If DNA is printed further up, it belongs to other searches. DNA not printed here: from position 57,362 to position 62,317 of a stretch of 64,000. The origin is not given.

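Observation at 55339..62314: Complete, compact type II-C CRISPR-Cas system with an unusually large Cas9 and an opposite-strand RNA layout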

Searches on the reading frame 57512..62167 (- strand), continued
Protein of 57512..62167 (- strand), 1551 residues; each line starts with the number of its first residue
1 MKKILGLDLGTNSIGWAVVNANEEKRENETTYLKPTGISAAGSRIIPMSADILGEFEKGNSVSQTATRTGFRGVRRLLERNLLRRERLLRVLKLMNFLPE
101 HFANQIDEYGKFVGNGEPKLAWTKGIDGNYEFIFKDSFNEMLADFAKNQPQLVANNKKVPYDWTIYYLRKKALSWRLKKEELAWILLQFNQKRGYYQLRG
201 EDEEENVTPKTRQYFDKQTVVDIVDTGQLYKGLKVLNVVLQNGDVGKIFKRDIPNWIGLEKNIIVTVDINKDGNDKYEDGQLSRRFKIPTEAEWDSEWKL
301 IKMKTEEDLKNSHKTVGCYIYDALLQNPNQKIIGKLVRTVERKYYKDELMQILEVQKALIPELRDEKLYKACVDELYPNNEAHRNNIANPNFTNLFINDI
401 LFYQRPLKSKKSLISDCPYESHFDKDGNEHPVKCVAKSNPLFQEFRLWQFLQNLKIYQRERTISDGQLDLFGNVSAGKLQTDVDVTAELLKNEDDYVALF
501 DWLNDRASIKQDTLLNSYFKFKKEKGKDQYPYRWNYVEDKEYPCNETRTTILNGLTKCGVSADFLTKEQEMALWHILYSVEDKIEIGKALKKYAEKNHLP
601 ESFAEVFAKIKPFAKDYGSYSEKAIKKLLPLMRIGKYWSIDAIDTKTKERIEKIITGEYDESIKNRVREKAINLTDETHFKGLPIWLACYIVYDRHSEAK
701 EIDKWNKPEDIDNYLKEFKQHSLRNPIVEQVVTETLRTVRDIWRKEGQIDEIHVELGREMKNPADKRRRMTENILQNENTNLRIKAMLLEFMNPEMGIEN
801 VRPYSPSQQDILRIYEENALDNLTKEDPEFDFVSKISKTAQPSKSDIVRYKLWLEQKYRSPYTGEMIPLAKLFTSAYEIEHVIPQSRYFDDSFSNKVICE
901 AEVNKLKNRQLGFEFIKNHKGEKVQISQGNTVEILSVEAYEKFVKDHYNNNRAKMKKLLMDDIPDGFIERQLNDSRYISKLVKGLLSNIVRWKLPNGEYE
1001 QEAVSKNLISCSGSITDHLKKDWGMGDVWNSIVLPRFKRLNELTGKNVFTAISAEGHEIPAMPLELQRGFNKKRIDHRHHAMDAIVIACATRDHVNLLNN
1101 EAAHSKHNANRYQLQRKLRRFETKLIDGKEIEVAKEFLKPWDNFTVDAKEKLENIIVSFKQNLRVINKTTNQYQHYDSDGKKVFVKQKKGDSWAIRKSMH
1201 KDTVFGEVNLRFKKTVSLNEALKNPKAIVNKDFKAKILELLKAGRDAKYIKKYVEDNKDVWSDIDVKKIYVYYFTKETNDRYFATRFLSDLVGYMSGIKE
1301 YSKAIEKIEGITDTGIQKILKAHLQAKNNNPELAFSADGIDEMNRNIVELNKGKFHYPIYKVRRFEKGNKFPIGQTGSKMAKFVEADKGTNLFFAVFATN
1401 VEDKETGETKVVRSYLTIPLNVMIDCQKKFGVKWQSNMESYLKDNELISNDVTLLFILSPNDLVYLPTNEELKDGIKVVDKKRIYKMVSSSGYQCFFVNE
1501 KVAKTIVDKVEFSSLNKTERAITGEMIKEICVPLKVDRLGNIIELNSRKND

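Call 30: find_encoding_contigs(protein=P0003, flank=8000, max_places=4)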
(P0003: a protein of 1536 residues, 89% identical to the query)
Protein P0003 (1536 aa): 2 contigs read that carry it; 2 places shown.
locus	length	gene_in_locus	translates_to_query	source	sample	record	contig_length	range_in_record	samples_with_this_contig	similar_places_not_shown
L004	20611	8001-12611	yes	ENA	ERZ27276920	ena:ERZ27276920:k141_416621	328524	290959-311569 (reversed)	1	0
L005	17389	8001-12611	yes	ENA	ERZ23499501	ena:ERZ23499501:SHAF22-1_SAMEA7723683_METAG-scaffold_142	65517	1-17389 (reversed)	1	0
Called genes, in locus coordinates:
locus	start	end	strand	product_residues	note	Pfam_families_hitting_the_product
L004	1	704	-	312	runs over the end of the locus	PF00254:FKBP_C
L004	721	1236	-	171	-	PF00254:FKBP_C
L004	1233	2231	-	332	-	PF01368:DHH, PF02272:DHHA1 (weak)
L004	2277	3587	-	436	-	PF00275:EPSP_synthase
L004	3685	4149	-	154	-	PF01948:PyrI, PF02748:PyrI_C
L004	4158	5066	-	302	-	PF02729:OTCace_N, PF00185:OTCace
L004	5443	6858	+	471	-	PF02554:CstA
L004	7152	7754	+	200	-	PF03938:OmpH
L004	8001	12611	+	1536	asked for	PF16593:Cas9-BH, PF13395:HNH_4, PF18541:RuvC_III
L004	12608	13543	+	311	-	PF01867:Cas_Cas1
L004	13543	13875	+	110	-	PF09827:CRISPR_Cas2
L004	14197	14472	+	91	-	-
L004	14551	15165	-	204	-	PF02677:QueH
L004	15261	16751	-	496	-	PF08903:DUF1846, PF20921:DUF1846_C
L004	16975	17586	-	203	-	PF01557:FAA_hydrolase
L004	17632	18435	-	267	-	PF00929:RNase_T, PF13482:RNase_H_2 (weak), PF20600:ExoX-like_C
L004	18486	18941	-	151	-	PF09424:YqeY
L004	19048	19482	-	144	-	PF09335:VTT_dom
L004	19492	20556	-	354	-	PF01546:Peptidase_M20, PF07687:M20_dimer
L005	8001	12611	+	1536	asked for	PF16593:Cas9-BH, PF13395:HNH_4, PF18541:RuvC_III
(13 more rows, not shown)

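Call 33: find_related_loci(query=window:57515-62167:-, collection=genome_contigs, flank=5000)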
Query window:57515-62167:- (1551 aa) in genome_contigs; peptide patterns used: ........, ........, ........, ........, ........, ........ (x = any residue, [..] = any of these).
50 stretches matched a pattern; 27 encode a relative of the query (tblastn E <= 1e-3); 26 distinct loci.
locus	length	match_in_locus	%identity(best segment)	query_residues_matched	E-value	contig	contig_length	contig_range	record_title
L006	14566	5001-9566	81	1-1549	0e+0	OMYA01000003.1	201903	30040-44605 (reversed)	uncultured Bacteroidales bacterium isolate RUG079 genome assembly, contig: scaffold_27, whole genome shotgun sequence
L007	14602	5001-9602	84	1-1549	0e+0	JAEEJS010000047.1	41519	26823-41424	MAG: Bacteroidales bacterium isolate Tb.RUG.175 k141_5719340_flag=0_multi=61.0397_len=41519, whole genome shotgun sequen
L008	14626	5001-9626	79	1-1549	0e+0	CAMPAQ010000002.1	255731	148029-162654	MAG: uncultured Bacteroidales bacterium isolate SRR873602_bin.50_metaWRAP_v1.3_MAG genome assembly, contig: NODE_22_leng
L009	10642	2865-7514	81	1-1549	0e+0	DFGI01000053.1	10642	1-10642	MAG TPA_asm: Bacteroidales bacterium UBA3754 UBA3754_contig_15302, whole genome shotgun sequence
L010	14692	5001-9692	78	1-1549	0e+0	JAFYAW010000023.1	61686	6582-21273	MAG: Bacteroidales bacterium isolate RGIG6923 Sheep_Rumen-5__c4444, whole genome shotgun sequence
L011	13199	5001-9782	74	1-1546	0e+0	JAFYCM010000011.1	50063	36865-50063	MAG: Bacteroidales bacterium isolate RGIG6965 Sheep_Rumen.Co__c265830, whole genome shotgun sequence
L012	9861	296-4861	74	1-1549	0e+0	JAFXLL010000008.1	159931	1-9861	MAG: Bacteroidales bacterium isolate RGIG6522 Sheep_Reticulum-1__c223188, whole genome shotgun sequence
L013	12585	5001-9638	70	2-1549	0e+0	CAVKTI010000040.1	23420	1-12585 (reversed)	Acutalibacteraceae bacterium isolate H07689-L1_cleanbin_000007 genome assembly, contig: Spades_H07689-L1_contig_1201, wh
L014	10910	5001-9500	68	1-1542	0e+0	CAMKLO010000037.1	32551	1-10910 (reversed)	MAG: uncultured Fibrobacter sp. isolate SRR12081298_bin.88_metaWRAP_v1.3_MAG genome assembly, contig: ERZ12289774.1522,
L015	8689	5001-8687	82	1-1234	0e+0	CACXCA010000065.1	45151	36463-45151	MAG: uncultured Bacteroidales bacterium isolate RUG11121 genome assembly, contig: RUG11121_asm_65, whole genome shotgun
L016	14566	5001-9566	64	1-1545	0e+0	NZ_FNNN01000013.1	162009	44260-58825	Bacteroides faecis MAJ27, whole genome shotgun sequence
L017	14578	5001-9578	76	1-1549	0e+0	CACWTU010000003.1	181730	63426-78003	MAG: uncultured Bacteroidales bacterium isolate RUG10916 genome assembly, contig: RUG10916_asm_3, whole genome shotgun s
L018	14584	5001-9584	62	1-1549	0e+0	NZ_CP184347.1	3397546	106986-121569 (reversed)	Bacteroides pyogenes strain LC-305-2021 chromosome, complete genome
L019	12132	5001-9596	76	1-1549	0e+0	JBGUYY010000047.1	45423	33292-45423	MAG: Bacteroidales bacterium isolate ruminal_MAG_467 ruminal_MAG_467_contig_0047, whole genome shotgun sequence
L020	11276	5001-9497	54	1-1548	0e+0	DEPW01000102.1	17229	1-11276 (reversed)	MAG TPA_asm: Bacteroidales bacterium UBA3382 UBA3382_contig_7671, whole genome shotgun sequence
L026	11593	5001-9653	72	1-1545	0e+0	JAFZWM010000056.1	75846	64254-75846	MAG: Bacteroidaceae bacterium isolate RGIG8161 Water_buffalos_Rumen-3__c1924272, whole genome shotgun sequence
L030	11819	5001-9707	69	1-1545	0e+0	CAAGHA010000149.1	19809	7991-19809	MAG TPA_asm: Bacteroidales bacterium, isolate HGM04576, WGS project CAAGHA010000000 data, contig: SRS476212_82_k119_4193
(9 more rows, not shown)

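Call 70: find_encoding_contigs(protein=P0002, flank=6000, max_places=4)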
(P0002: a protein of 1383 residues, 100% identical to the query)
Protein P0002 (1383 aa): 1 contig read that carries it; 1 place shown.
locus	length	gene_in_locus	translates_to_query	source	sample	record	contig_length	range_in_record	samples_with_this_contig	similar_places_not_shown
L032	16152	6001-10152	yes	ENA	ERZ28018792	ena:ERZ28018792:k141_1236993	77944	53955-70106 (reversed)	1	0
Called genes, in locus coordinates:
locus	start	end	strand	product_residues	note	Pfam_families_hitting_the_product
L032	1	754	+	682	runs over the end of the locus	PF00041:fn3 (faint)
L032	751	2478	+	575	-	-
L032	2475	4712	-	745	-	PF07581:Glug (faint), PF18998:Flg_new_2, PF18962:Por_Secre_tail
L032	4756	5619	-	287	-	-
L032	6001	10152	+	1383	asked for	PF16593:Cas9-BH, PF13395:HNH_4, PF18541:RuvC_III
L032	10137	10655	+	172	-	-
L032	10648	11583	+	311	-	PF01867:Cas_Cas1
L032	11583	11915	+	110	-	PF09827:CRISPR_Cas2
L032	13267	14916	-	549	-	PF03968:LptD_N (faint), PF13100:OstA_2, PF06835:LptC (faint), PF13100:OstA_2 (weak)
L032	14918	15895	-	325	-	PF00493:MCM (weak), PF20030:bpMoxR, PF00004:AAA (weak), PF07726:AAA_3, PF07728:AAA_5, PF17863:AAA_lid_2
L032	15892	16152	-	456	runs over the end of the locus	PF13145:Rotamase_2 (weak), PF00639:Rotamase, PF13616:Rotamase_3, PF00639:Rotamase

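Call 74: search_protein_families(library=padloc, proteins=[window:57512-62167:-], max_evalue=0.00001)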
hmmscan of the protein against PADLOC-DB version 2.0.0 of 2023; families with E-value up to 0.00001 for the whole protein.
window:57512-62167:- (1551 aa): 5 families
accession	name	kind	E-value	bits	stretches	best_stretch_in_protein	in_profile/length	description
PDLC01256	Cas9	-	4.9e-60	202.1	1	3-1025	2-654/711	"CAS-II-A,CAS-II-B,CAS-II-C; effector__SPE"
PDLC00973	Cas9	-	4e-55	185.7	2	838-1025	585-760/830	CRISPR subtype II RNA-guided endonuclease Cas9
PDLC01460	Cas9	-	7.3e-48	161.4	2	704-1027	400-640/901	"CAS-II-A,CAS-II-B,CAS-II-C; effector__SPE"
PDLC00975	Cas9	-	5.2e-34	115.7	2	825-1025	562-751/1120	Cas9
PDLC01580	Cas9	-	8.2e-14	48.6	1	834-988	803-940/1329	"CAS-II-A,CAS-II-B,CAS-II-C; effector__SPE"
